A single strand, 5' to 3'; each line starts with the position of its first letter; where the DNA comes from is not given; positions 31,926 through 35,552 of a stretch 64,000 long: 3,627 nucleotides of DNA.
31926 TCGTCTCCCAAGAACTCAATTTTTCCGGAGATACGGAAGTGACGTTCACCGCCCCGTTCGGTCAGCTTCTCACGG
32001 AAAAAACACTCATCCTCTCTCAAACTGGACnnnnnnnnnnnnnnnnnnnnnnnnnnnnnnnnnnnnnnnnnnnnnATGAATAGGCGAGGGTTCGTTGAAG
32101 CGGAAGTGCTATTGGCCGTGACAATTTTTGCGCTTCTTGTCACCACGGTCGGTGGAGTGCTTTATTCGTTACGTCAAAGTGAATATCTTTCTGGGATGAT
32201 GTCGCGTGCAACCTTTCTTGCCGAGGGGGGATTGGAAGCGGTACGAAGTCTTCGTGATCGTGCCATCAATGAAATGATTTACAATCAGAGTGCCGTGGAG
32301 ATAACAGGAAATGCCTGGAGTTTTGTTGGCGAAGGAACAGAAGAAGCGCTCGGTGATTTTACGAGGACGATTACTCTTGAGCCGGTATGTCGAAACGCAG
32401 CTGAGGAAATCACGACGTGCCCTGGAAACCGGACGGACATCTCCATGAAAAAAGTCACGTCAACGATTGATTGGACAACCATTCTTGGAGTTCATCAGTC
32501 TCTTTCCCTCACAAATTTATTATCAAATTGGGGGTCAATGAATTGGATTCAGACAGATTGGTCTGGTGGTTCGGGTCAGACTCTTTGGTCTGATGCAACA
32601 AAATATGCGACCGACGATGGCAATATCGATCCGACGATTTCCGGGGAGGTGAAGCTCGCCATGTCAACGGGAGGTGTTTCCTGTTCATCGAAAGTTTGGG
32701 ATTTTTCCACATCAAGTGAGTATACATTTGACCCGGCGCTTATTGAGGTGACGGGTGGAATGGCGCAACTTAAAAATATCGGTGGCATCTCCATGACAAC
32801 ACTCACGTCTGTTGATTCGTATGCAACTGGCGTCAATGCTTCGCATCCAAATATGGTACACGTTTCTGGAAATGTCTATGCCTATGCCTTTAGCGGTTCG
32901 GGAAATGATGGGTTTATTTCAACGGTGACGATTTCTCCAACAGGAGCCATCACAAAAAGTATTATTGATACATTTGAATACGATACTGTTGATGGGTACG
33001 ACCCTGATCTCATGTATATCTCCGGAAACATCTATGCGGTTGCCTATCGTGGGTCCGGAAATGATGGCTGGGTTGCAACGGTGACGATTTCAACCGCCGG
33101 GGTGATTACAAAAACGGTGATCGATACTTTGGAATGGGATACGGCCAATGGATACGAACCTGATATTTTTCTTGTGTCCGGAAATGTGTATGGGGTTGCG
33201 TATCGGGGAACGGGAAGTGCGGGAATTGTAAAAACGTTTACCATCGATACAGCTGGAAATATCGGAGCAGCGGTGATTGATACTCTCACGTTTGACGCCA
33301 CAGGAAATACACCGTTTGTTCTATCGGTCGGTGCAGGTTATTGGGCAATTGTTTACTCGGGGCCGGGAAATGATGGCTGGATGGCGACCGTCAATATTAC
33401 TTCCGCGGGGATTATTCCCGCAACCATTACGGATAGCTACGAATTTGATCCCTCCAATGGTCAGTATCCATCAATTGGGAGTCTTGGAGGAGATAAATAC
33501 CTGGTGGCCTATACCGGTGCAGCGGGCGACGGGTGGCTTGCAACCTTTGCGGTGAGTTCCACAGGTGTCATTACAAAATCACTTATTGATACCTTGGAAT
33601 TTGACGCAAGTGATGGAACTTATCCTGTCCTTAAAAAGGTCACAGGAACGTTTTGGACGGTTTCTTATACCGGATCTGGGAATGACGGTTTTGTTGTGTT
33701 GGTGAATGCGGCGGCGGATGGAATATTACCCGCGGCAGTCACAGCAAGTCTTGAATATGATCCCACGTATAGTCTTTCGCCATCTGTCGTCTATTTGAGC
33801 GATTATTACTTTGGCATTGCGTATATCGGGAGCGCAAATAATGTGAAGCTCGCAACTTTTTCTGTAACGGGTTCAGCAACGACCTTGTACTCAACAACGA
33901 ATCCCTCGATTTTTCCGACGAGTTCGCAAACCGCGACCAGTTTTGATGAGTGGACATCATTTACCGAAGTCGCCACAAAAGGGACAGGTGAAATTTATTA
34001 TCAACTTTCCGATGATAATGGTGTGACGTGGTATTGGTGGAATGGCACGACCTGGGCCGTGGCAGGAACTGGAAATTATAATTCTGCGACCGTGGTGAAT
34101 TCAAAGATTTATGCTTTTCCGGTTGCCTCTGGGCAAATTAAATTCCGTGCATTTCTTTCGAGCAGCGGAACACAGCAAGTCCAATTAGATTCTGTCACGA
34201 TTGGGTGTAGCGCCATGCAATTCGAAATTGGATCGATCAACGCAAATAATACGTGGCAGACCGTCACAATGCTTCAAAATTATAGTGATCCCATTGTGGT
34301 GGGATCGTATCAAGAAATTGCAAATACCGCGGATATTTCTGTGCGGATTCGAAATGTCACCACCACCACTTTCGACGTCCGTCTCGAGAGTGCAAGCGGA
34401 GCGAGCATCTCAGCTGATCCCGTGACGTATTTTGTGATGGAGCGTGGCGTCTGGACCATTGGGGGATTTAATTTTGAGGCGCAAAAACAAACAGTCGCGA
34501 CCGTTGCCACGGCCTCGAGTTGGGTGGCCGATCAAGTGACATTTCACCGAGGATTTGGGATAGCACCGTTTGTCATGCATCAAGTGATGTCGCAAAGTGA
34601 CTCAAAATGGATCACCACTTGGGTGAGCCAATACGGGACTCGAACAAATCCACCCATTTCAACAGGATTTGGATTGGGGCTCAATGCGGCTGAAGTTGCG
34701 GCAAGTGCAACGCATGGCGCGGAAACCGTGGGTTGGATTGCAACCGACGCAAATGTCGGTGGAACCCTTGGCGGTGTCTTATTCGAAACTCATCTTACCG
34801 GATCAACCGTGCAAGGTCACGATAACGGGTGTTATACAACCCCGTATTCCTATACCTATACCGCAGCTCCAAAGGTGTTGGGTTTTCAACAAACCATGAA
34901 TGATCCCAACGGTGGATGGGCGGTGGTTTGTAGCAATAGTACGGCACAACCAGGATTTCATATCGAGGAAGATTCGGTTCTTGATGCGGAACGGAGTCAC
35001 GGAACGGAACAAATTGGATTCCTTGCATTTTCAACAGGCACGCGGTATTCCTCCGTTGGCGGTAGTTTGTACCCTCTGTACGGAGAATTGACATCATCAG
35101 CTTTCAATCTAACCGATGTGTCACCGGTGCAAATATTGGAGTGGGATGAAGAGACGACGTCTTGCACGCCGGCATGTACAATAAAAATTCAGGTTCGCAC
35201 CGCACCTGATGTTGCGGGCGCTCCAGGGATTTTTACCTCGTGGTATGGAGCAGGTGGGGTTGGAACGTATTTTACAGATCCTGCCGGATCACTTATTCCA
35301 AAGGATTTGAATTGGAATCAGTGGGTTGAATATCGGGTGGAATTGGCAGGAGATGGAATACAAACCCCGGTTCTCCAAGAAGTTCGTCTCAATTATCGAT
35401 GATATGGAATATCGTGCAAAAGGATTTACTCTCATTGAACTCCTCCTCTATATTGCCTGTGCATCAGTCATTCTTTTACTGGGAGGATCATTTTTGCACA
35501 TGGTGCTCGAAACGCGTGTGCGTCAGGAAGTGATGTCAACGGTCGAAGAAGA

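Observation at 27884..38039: Complete secretin-less type IV pilus locus with a pseudopilin fused to an 1108-aa repeat protein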

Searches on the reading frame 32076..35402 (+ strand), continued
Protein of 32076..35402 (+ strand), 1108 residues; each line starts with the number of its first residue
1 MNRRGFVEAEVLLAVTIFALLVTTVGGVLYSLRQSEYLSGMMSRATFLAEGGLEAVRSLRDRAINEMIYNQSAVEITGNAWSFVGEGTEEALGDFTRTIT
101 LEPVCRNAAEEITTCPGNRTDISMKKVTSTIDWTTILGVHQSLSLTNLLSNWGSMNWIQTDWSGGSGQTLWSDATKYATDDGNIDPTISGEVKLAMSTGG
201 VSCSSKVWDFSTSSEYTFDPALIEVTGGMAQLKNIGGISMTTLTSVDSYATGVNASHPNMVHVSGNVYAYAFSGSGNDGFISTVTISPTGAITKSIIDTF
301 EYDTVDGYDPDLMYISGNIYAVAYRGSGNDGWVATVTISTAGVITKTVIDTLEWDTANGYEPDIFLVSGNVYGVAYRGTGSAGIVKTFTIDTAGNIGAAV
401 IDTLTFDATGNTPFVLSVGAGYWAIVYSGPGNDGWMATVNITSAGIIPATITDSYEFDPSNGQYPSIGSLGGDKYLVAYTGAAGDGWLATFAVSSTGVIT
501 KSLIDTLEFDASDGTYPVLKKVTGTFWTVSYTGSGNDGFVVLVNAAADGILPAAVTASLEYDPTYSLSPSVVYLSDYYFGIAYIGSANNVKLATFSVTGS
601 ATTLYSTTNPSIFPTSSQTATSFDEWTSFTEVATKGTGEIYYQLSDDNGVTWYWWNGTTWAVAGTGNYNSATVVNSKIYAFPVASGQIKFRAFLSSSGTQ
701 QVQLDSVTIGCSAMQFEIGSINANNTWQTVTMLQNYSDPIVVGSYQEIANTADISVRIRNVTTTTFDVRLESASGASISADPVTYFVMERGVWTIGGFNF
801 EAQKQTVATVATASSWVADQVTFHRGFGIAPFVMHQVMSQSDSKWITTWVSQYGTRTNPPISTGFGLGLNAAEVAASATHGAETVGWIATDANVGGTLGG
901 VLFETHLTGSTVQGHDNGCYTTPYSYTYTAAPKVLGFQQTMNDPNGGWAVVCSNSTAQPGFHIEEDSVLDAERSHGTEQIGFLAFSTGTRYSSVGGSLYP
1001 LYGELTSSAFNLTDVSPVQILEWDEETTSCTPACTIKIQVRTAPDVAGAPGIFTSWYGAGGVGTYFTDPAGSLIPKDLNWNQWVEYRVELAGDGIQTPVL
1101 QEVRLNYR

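Call 60: find_related_loci(query=A5, collection=genome_contigs, flank=6000)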
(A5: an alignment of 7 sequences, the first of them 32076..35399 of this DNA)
Query A5 (1108 aa) in genome_contigs; peptide patterns used: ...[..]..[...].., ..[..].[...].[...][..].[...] (x = any residue, [..] = any of these).
372 stretches matched a pattern; 169 encode a relative of the query (tblastn E <= 1e-3); the best 80 are kept; 80 distinct loci.
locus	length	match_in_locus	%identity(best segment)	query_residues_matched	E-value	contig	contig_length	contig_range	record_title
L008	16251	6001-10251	37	10-1107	2e-150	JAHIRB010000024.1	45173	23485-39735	MAG: Patescibacteria group bacterium isolate MM_PC_MetaG.mb.11 MM_PC_MetaG.mb.11_k141_888715, whole genome shotgun seque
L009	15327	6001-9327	39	3-1107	2e-101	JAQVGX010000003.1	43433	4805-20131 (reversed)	MAG: Candidatus Dojkabacteria bacterium isolate STE_192 NODE_1534_length_43433_cov_3.340623_Sandtown_E, whole genome sho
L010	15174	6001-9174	39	3-1108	3e-85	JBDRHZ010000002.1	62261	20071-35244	MAG: Patescibacteria group bacterium isolate MEGAHIT-group-1.556 k141_12387948, whole genome shotgun sequence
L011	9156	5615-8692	41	1-1108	7e-65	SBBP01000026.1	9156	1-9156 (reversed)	MAG: Candidatus Microgenomatus auricola isolate Bin_40 Hy_contig27281, whole genome shotgun sequence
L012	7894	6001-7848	37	3-1105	3e-64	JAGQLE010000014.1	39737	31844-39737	MAG: Candidatus Berkelbacteria bacterium isolate HKST-UBA08 2012-05-30_1_(paired)_contig_111664, whole genome shotgun se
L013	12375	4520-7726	48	1-1108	5e-61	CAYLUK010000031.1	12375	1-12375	MAG TPA_asm: uncultured Gammaproteobacteria bacterium isolate SRP062349_co1_88 genome assembly, contig: NODE_927_length_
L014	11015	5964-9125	49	1-1108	3e-59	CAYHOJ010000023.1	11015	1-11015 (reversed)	MAG TPA_asm: uncultured Gammaproteobacteria bacterium isolate ERP119705_co15_489 genome assembly, contig: NODE_7009_leng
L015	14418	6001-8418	51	1-1107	7e-59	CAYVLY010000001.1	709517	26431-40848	MAG TPA_asm: uncultured Gammaproteobacteria bacterium isolate SRP167671_co2_208 genome assembly, contig: NODE_3_length_7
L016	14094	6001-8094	44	1-1108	1e-53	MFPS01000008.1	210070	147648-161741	MAG: Candidatus Magasanikbacteria bacterium RIFCSPHIGHO2_01_FULL_33_34 rifcsphigho2_01_scaffold_52, whole genome shotgun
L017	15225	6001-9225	44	1-1108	4e-52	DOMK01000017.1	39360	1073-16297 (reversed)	MAG TPA_asm: Candidatus Magasanikbacteria bacterium isolate UBA11710 contig_2154, whole genome shotgun sequence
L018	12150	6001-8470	43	3-1107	9e-51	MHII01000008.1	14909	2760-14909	MAG: Candidatus Buchananbacteria bacterium RIFCSPHIGHO2_02_FULL_39_17 rifcsphigho2_02_scaffold_16073, whole genome shotg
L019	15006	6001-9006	49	2-1108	1e-50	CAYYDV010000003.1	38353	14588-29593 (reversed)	MAG TPA_asm: uncultured Candidatus Saccharibacteria bacterium isolate SRP068000_co1_25 genome assembly, contig: NODE_103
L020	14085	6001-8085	43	3-1108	1e-49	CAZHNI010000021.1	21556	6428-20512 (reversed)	MAG TPA_asm: uncultured Gammaproteobacteria bacterium isolate SRP257259_co1_325 genome assembly, contig: NODE_2825_lengt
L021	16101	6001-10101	49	5-1108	1e-49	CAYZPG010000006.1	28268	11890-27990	MAG TPA_asm: uncultured Candidatus Saccharibacteria bacterium isolate SRP173033_co2_60 genome assembly, contig: NODE_555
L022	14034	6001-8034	42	1-1108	1e-49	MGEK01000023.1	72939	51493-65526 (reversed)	MAG: Candidatus Uhrbacteria bacterium RIFCSPLOWO2_01_FULL_47_25 rifcsplowo2_01_scaffold_340, whole genome shotgun sequen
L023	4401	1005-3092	42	3-1108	9e-50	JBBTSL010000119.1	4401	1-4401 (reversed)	MAG: Patescibacteria group bacterium isolate H41-bin286_1 H41_bin286_1_000000000119, whole genome shotgun sequence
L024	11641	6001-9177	40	1-1108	1e-49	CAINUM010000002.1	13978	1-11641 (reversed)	MAG: Candidatus Magasanikbacteria bacterium isolate Kiruna_bin-08293 genome assembly, contig: bin-08293:002/107, whole g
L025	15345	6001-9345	43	1-1108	8e-49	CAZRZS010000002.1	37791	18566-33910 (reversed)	MAG TPA_asm: uncultured Gammaproteobacteria bacterium isolate binchicken_co387_82 genome assembly, contig: NODE_606_leng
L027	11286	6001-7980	42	1-1108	6e-49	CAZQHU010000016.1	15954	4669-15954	MAG TPA_asm: uncultured Gammaproteobacteria bacterium isolate binchicken_co27_283 genome assembly, contig: NODE_6465_len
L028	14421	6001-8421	38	2-1108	6e-49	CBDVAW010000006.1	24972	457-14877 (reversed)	MAG TPA_asm: uncultured bacterium isolate SRR21487742_binner13_Refined_44 genome assembly, contig: ERZ26661670.658, whol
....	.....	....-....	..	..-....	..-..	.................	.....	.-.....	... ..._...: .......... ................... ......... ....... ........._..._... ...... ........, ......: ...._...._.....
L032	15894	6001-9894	38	3-1108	6e-46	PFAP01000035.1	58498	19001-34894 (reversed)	MAG: Candidatus Falkowbacteria bacterium CG10_big_fil_rev_8_21_14_0_10_39_11 CG10_8_21_14_0.10_scaffold_369_c, whole gen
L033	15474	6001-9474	41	2-1108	2e-45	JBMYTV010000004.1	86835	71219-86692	MAG: Patescibacteria group bacterium isolate ME_XS_2211_2_bin_44 ME_XS_2211_2_bin_44_3, whole genome shotgun sequence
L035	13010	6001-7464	41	2-1108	1e-44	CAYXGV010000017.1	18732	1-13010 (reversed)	MAG TPA_asm: uncultured Gammaproteobacteria bacterium isolate SRP178699_co1_205 genome assembly, contig: NODE_3600_lengt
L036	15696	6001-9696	41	2-1108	2e-44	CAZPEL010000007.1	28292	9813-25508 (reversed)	MAG TPA_asm: uncultured Gammaproteobacteria bacterium isolate binchicken_co13_441 genome assembly, contig: NODE_2035_len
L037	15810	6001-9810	45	3-1108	4e-44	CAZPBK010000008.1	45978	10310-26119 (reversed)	MAG TPA_asm: uncultured Gammaproteobacteria bacterium isolate binchicken_co13_472 genome assembly, contig: NODE_758_leng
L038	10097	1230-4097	45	10-1108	3e-44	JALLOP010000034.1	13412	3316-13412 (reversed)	Patescibacteria group bacterium AH-259-L07 AH-259-L07_NODE_34, whole genome shotgun sequence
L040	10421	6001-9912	39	1-1108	3e-43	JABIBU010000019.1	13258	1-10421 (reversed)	MAG: Candidatus Magasanikbacteria bacterium isolate SI048_bin34 k141_393629, whole genome shotgun sequence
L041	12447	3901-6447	36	3-1108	4e-43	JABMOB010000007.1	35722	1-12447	MAG: Parcubacteria group bacterium isolate bin.649 k141_1190417, whole genome shotgun sequence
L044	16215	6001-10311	50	2-1108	2e-80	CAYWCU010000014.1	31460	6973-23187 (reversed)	MAG TPA_asm: uncultured Candidatus Saccharibacteria bacterium isolate binchicken_co132_51 genome assembly, contig: NODE_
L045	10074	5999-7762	42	1-1108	9e-42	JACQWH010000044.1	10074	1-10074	MAG: Candidatus Uhrbacteria bacterium isolate NC_groundwater_1484_Ag_S-0.65um_49_37 S_p65_S5_coassembly_k141_2578614, wh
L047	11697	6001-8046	40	1-1108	6e-41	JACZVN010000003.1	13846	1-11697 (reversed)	MAG: Patescibacteria group bacterium isolate B18T3L11 B18T3L11_NODE4434, whole genome shotgun sequence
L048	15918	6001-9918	43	3-1108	3e-40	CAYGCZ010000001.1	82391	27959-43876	MAG TPA_asm: uncultured Candidatus Saccharibacteria bacterium isolate ERP113451_co3_421 genome assembly, contig: NODE_10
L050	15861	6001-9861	43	2-1108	2e-39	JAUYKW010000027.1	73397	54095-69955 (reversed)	MAG: bacterium isolate C24_metabat.bin.218 C24_k141_560796, whole genome shotgun sequence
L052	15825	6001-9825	41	1-1108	3e-39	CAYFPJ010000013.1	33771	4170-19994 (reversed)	MAG TPA_asm: uncultured Gammaproteobacteria bacterium isolate ERP019367_co2_52 genome assembly, contig: NODE_1040_length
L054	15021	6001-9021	61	3-1108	4e-38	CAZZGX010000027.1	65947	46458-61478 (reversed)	MAG TPA_asm: uncultured Candidatus Saccharibacteria bacterium isolate binchicken_co203_608 genome assembly, contig: k141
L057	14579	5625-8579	41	10-1108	5e-37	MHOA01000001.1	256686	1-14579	MAG: Candidatus Ryanbacteria bacterium RIFCSPLOWO2_12_FULL_44_26 rifcsplowo2_12_scaffold_107, whole genome shotgun seque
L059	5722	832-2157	46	57-1108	5e-37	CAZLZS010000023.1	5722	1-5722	MAG TPA_asm: uncultured Candidatus Saccharibacteria bacterium isolate binchicken_co38_1305 genome assembly, contig: NODE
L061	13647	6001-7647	46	52-1108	3e-35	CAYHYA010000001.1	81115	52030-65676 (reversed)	MAG TPA_asm: uncultured Candidatus Saccharibacteria bacterium isolate ERP119705_co17_149 genome assembly, contig: NODE_2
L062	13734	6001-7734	33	1-1108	2e-35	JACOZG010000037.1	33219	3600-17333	MAG: Candidatus Vogelbacteria bacterium isolate NC_groundwater_199_Ag_S-0.1um_51_14 S4_GD2017_2_S1_scaffold_2188, whole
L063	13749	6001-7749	37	2-1108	1e-34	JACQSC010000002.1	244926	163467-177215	MAG: Candidatus Uhrbacteria bacterium isolate NC_groundwater_1375_Ag_S-0.2um_48_664 S_p2_S4_coassembly_k141_56614, whole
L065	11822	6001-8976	56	1-1108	5e-34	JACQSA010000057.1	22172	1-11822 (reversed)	MAG: Candidatus Uhrbacteria bacterium isolate NC_groundwater_1373_Ag_S-0.2um_44_41 S_p2_S4_coassembly_k141_3870533, whol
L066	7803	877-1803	43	10-1108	4e-38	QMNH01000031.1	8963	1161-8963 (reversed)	MAG: Candidatus Falkowbacteria bacterium isolate B7_G4 B7_Guay4_scaffold_08478, whole genome shotgun sequence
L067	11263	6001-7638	39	21-1108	3e-33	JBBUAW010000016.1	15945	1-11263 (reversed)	MAG: Patescibacteria group bacterium isolate H43-bin015_1 H43_bin015_1_000000000016, whole genome shotgun sequence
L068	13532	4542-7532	53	2-1108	7e-33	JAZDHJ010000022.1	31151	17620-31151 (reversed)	MAG: Candidatus Uhrbacteria bacterium isolate MEGAHIT-group-0.317 k141_7662367, whole genome shotgun sequence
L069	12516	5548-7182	44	41-1108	1e-32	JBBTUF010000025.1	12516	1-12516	MAG: Patescibacteria group bacterium isolate H43-bin009_1 H43_bin009_1_000000000025, whole genome shotgun sequence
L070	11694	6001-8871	45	40-1108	2e-32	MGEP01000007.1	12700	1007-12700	MAG: Candidatus Uhrbacteria bacterium RIFCSPLOWO2_02_FULL_48_12 rifcsplowo2_02_scaffold_12343, whole genome shotgun sequ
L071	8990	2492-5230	48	2-1108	5e-32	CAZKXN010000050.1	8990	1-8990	MAG TPA_asm: uncultured Gammaproteobacteria bacterium isolate binchicken_co266_140 genome assembly, contig: NODE_15164_l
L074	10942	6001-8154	35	3-1108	5e-30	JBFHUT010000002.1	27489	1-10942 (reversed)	MAG: Candidatus Paceibacteria bacterium isolate Mix_sand09.2021.07.G.23 k141_523474_length_27489_cov_13.0000, whole geno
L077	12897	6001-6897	35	10-1108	1e-29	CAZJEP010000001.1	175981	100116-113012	MAG TPA_asm: uncultured Gammaproteobacteria bacterium isolate SRP278252_co1_838 genome assembly, contig: NODE_63_length_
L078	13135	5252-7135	37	4-1108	1e-29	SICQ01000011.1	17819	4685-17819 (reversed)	MAG: Candidatus Ryanbacteria bacterium isolate Baikal-deep-G209 BACOMB-C15144, whole genome shotgun sequence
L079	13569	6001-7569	45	40-1108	1e-31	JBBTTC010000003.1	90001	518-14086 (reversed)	MAG: Patescibacteria group bacterium isolate H41-bin003_1 H41_bin003_1_000000000003, whole genome shotgun sequence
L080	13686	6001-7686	42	10-1108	6e-28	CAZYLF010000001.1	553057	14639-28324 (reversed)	MAG TPA_asm: uncultured Candidatus Saccharibacteria bacterium isolate SRP292972_co3_71 genome assembly, contig: NODE_15_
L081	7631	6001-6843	39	41-1108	9e-28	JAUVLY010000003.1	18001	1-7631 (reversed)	MAG: Candidatus Falkowbacteria bacterium isolate CSMAG_518 CSMAG_518_k141_1045275_length_18001_cov_9.4942, whole genome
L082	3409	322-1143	38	44-1108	2e-27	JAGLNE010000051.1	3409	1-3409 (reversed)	MAG: Candidatus Parcubacteria bacterium isolate RS_6_24 ROV157_6.bin.24.fa_51, whole genome shotgun sequence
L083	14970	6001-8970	40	3-1108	3e-31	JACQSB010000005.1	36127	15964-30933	MAG: Candidatus Uhrbacteria bacterium isolate NC_groundwater_1374_Ag_S-0.2um_48_44 S_p2_S4_coassembly_k141_102891, whole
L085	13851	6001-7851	34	10-1108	9e-26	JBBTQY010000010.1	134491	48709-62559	MAG: Patescibacteria group bacterium isolate H41-bin076_1 H41_bin076_1_000000000010, whole genome shotgun sequence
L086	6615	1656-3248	30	19-1108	1e-24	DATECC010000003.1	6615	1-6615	MAG TPA_asm: Candidatus Paceibacterota bacterium isolate SMAG_U8261 k141_1436876, whole genome shotgun sequence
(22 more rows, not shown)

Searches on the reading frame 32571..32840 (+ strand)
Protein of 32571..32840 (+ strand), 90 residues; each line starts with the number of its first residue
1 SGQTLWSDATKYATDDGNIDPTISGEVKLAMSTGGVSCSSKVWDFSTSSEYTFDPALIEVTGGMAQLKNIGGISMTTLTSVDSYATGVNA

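Call 16: search_protein_families(library=pfam, proteins=[window:32571-32840:+], max_evalue=10)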
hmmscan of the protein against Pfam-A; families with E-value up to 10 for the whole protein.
window:32571-32840:+ (90 aa): 1 family
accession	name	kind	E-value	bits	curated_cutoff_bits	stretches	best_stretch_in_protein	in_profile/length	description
PF19900.4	DUF6373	-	0.11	13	25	1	14-28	26-40/49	Family of unknown function (DUF6373)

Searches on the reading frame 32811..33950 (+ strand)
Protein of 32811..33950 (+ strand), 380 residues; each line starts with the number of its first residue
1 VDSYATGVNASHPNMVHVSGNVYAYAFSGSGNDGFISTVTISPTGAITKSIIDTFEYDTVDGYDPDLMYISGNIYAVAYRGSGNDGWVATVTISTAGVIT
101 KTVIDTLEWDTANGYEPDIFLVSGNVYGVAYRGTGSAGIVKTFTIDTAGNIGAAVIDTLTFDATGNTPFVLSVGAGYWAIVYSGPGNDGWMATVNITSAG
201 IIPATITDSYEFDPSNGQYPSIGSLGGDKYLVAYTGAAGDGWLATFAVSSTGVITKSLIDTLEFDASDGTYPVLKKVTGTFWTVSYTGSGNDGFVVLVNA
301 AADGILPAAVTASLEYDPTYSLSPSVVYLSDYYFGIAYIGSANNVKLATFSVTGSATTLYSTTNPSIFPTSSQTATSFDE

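Call 16: search_protein_families(library=pfam, proteins=[window:32811-33950:+], max_evalue=10)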
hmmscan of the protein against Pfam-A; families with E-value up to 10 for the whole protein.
window:32811-33950:+ (380 aa): 1 family
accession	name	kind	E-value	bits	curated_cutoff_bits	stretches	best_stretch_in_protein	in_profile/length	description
PF16760.10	CBM53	-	0.0018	19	27.6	0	80-96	35-52/57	Starch/carbohydrate-binding module (family 53)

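Call 79: search_protein_representatives(protein=window:32811-33905:+)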
Query: 365 residues. Proteins with E-value up to 0.001 (for the whole library): 1565; up to 1e-10: 1219; up to 1e-30: 594. The best 150 are listed.
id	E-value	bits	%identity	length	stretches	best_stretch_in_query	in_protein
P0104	0.0e+00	2099.9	48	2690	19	12-208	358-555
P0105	1.8e-277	935.4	42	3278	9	9-262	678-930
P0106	1.1e-262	886.8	45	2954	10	13-254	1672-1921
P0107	3.3e-230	779.9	44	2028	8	13-254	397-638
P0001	7.9e-229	775.3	100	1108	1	1-365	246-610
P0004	1.4e-224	761.3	50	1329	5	45-244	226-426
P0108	9.7e-202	686.2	36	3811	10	29-279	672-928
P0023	4.9e-196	667.5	43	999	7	12-151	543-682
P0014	8.9e-186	633.7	48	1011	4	9-303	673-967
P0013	1.5e-176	603.4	44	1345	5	94-294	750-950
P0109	2.4e-175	599.4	45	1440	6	10-213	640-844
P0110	6.9e-170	581.5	45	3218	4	12-299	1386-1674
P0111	1.1e-169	580.8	40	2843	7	13-214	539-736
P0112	7.4e-151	518.8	51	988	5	9-131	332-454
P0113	7.6e-147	505.6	44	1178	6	12-164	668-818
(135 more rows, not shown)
